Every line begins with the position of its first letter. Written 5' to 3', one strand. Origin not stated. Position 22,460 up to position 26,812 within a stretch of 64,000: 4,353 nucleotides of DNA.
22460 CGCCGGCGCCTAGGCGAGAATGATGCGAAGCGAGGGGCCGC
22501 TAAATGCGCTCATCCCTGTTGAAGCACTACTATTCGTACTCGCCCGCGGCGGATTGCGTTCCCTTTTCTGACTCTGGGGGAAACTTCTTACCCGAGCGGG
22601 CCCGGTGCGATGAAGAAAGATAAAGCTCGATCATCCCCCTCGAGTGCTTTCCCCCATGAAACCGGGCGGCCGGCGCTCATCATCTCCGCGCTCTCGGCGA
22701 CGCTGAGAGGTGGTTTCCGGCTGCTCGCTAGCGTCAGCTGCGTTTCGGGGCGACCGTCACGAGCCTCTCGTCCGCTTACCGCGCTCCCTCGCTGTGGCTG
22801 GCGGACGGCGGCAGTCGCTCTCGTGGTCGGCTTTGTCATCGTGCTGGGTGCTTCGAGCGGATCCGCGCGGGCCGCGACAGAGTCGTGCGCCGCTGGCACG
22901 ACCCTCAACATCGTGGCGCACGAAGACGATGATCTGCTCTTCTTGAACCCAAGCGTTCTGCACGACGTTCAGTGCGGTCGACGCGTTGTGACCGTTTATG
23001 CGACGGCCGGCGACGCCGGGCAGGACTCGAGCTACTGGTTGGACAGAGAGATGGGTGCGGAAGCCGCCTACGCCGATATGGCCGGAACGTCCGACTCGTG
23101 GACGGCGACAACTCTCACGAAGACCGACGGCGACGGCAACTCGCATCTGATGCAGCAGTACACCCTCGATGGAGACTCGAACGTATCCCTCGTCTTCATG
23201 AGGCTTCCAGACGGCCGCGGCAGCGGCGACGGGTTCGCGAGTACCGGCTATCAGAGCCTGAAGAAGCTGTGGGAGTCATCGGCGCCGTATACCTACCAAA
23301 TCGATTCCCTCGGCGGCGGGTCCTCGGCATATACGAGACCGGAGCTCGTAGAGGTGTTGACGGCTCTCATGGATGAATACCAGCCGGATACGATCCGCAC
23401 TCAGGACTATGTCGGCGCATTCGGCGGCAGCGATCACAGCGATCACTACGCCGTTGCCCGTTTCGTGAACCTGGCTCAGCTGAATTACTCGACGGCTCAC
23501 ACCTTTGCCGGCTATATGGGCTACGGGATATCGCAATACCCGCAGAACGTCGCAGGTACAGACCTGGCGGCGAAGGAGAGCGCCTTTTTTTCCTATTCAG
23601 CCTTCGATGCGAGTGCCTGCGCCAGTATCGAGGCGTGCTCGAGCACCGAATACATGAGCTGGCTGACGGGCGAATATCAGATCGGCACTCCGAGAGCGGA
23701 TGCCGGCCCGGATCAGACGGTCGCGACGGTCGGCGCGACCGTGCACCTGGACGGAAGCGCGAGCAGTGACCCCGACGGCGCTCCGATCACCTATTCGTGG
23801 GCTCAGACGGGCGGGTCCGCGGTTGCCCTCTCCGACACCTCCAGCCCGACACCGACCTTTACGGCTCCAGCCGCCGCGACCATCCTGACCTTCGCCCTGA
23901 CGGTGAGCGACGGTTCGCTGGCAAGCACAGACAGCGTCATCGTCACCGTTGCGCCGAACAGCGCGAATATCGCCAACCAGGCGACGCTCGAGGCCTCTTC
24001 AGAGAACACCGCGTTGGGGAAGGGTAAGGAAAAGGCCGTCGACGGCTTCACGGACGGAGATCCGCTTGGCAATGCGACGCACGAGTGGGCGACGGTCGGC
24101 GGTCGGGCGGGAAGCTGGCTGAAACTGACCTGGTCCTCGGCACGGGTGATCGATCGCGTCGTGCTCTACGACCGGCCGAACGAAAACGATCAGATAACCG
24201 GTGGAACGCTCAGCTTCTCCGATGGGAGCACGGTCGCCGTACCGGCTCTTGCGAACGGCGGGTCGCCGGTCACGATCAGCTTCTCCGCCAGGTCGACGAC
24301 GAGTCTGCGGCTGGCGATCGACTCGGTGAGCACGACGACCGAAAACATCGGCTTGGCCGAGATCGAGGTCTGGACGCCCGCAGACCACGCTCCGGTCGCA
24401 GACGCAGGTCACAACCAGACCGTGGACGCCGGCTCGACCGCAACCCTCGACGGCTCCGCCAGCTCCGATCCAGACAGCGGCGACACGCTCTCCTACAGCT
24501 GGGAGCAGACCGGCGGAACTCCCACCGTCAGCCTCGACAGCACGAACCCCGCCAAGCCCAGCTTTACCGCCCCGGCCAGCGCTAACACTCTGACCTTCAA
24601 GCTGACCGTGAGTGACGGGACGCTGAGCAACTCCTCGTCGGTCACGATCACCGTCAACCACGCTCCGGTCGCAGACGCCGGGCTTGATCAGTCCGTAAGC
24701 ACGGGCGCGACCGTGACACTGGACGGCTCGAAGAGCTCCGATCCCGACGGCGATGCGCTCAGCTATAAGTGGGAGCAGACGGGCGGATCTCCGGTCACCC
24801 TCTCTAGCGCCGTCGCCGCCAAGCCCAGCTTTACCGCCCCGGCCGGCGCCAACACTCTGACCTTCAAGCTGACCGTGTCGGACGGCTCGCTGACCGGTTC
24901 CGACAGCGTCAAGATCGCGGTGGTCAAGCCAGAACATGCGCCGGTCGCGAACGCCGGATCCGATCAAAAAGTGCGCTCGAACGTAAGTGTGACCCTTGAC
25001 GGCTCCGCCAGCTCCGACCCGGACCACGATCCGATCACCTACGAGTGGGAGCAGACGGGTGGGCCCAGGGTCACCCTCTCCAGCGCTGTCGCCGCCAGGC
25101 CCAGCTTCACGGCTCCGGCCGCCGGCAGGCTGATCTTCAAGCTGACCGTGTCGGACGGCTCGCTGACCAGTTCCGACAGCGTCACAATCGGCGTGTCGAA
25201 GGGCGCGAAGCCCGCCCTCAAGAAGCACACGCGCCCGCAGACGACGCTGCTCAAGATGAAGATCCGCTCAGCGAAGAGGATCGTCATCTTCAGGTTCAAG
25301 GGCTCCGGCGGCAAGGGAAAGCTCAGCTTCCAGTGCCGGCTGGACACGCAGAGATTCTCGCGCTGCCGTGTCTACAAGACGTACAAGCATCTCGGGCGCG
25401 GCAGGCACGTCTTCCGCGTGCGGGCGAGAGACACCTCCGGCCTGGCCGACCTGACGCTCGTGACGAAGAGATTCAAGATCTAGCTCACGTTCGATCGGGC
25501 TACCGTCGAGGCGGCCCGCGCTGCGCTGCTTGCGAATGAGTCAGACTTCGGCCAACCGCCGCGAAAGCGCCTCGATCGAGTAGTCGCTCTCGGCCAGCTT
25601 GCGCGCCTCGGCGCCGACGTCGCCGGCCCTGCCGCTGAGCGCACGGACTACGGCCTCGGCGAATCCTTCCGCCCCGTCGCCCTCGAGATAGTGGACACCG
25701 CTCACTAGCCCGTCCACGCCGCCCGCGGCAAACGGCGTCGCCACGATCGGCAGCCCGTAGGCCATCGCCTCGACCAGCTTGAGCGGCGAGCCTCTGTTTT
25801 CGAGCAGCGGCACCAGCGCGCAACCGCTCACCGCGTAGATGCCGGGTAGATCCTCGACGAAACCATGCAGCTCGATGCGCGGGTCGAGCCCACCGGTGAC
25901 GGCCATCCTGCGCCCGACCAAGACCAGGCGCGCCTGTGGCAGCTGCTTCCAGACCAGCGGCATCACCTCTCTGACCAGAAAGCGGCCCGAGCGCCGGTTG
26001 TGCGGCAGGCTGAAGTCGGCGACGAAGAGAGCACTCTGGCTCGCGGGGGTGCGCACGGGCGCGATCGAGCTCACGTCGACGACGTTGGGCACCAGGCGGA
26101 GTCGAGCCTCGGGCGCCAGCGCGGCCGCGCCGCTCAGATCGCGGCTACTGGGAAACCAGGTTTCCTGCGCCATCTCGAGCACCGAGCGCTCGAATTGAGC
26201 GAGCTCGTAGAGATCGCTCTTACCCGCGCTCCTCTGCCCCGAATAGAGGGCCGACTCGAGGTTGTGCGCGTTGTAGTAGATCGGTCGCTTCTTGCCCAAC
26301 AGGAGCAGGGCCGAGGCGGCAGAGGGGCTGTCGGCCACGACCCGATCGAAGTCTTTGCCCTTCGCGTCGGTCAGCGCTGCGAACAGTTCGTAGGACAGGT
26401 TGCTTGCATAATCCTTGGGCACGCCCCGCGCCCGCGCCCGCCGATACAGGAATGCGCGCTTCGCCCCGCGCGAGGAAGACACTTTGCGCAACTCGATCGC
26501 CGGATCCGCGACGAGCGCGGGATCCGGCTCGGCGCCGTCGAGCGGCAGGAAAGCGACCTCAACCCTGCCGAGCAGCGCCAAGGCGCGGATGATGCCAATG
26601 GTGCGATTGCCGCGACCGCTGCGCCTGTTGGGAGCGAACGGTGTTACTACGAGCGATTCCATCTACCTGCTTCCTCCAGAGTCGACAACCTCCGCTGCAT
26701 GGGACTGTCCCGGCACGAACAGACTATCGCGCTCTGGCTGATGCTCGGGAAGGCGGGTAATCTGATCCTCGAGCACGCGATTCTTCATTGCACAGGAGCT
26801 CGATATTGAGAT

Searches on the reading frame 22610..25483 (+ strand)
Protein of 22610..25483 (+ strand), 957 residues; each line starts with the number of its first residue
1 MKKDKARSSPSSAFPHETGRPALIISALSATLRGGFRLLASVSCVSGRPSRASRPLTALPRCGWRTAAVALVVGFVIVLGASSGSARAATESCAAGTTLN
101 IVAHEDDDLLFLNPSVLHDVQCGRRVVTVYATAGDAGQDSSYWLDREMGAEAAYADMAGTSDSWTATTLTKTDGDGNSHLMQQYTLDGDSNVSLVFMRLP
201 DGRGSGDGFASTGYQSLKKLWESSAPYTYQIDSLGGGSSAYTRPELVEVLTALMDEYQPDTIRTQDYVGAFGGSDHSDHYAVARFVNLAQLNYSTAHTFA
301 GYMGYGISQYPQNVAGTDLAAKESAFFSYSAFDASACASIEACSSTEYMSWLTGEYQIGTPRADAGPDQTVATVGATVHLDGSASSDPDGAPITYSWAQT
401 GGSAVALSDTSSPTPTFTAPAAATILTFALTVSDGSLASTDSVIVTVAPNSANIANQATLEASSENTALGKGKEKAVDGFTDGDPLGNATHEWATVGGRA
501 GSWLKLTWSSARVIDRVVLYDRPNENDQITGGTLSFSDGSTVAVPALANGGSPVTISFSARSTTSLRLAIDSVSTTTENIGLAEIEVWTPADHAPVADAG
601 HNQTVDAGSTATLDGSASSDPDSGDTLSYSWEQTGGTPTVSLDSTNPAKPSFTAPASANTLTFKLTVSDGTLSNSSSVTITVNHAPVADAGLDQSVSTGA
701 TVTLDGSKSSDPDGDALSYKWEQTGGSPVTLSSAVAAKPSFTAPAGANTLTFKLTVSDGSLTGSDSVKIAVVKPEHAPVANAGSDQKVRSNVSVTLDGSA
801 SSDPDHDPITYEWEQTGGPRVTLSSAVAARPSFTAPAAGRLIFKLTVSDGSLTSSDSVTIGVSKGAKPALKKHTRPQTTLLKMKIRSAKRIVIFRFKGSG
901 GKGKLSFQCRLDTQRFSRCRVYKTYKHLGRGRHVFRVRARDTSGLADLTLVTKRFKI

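Call 21: search_protein_families(library=pfam, proteins=[window:22610-25483:+], max_evalue=0.0001)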
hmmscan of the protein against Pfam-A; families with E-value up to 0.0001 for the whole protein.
window:22610-25483:+ (957 aa): 8 families
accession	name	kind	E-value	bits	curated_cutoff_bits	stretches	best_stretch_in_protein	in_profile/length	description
PF22352.2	K319L-like_PKD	-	4.4e-76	251.4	27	4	782-862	1-84/84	K319L-like, PKD domain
PF24135.1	DUF7402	-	3.3e-50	170.1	27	1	453-588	1-133/133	Domain of unknown function (DUF7402)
PF18911.6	PKD_4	-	3.2e-32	110.8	27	4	683-767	1-81/85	PKD domain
PF21027.3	Sde0182_C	-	9.2e-23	81.1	27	1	701-745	1-51/83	Cellulose-binding protein Sde0182, C-terminal domain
PF02010.21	REJ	-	2.2e-22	79.7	25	2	726-869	40-205/452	REJ domain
PF02585.22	PIG-L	-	1.4e-12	48.7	28.2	1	99-287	1-126/129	GlcNAc-PI de-N-acetylase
PF00801.26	PKD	-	1.7e-09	38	23.5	0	368-435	7-68/80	PKD domain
PF00754.31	F5_F8_type_C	-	9e-06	26.3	28.2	1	461-581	3-122/127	F5/8 type C domain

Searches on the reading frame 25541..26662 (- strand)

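Call 21: search_protein_families(library=pfam, proteins=[window:25541-26662:-], max_evalue=0.0001)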
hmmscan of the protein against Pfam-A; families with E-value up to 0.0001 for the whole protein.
window:25541-26662:- (373 aa): 2 families
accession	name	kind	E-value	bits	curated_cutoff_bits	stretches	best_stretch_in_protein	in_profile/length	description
PF13692.12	Glyco_trans_1_4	-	3.2e-21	76.5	27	1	211-343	4-141/142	Glycosyl transferases group 1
PF00534.26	Glycos_transf_1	-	3.1e-09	37.1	26.4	1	228-345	31-159/172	Glycosyl transferases group 1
